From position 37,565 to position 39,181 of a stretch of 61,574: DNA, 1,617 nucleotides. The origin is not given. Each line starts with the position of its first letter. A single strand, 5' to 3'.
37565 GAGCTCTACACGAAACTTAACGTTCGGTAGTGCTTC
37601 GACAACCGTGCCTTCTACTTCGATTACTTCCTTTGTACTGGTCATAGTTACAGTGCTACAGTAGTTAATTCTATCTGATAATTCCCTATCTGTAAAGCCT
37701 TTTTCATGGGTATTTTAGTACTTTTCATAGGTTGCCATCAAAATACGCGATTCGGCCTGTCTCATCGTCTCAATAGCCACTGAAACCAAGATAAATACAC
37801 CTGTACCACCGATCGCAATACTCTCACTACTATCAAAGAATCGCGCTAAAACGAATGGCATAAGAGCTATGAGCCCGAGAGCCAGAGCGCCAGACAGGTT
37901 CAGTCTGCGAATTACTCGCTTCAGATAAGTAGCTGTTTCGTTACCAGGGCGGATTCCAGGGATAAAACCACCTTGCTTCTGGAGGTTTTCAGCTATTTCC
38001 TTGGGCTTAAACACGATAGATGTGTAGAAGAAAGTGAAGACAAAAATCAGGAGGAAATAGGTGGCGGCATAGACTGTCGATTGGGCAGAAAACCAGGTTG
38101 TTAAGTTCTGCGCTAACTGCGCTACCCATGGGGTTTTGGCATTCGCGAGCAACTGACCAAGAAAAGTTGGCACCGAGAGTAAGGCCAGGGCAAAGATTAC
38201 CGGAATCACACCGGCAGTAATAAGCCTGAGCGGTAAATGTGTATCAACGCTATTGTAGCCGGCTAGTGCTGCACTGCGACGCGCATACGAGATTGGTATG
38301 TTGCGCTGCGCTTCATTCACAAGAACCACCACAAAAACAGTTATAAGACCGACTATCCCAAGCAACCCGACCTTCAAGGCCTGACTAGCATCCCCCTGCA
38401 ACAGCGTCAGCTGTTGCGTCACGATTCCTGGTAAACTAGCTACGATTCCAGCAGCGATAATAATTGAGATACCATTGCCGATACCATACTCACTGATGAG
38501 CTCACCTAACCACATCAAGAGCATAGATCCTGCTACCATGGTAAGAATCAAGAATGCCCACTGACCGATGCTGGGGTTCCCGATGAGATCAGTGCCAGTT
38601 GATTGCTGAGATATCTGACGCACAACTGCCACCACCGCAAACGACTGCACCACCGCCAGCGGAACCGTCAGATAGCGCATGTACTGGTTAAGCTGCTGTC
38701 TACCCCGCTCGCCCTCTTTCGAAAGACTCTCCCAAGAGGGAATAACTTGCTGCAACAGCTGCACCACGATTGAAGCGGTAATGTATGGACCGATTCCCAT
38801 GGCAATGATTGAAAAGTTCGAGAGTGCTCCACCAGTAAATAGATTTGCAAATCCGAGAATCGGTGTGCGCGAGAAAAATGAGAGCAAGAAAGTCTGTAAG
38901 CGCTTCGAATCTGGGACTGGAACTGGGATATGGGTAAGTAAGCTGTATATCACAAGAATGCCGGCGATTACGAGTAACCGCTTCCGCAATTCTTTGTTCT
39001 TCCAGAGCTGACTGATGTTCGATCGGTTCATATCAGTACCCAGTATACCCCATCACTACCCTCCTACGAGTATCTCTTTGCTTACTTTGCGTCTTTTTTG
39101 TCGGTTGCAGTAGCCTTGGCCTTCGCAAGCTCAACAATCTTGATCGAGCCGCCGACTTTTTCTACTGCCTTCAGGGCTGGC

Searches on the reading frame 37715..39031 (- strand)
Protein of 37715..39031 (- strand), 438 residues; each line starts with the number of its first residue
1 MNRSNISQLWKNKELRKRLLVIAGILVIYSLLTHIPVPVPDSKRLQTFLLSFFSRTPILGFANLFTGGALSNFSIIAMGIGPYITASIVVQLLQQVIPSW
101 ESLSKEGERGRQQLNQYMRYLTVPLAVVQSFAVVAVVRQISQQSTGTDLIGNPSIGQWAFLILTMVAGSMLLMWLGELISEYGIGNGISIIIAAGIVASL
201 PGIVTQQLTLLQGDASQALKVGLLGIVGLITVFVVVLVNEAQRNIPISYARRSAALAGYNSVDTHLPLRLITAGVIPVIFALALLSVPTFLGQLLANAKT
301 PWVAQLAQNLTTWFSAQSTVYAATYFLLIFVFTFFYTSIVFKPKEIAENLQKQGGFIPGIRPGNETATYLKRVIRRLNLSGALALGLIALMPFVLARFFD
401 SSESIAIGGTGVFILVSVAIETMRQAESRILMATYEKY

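Call 86: search_protein_families(library=pfam, proteins=[window:37715-39031:-], max_evalue=0.00001)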
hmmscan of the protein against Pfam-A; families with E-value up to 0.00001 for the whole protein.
window:37715-39031:- (438 aa): 1 family
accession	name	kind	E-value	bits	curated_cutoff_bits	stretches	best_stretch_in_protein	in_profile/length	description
PF00344.25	SecY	-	3e-102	342.5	32.2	1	74-423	1-306/306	SecY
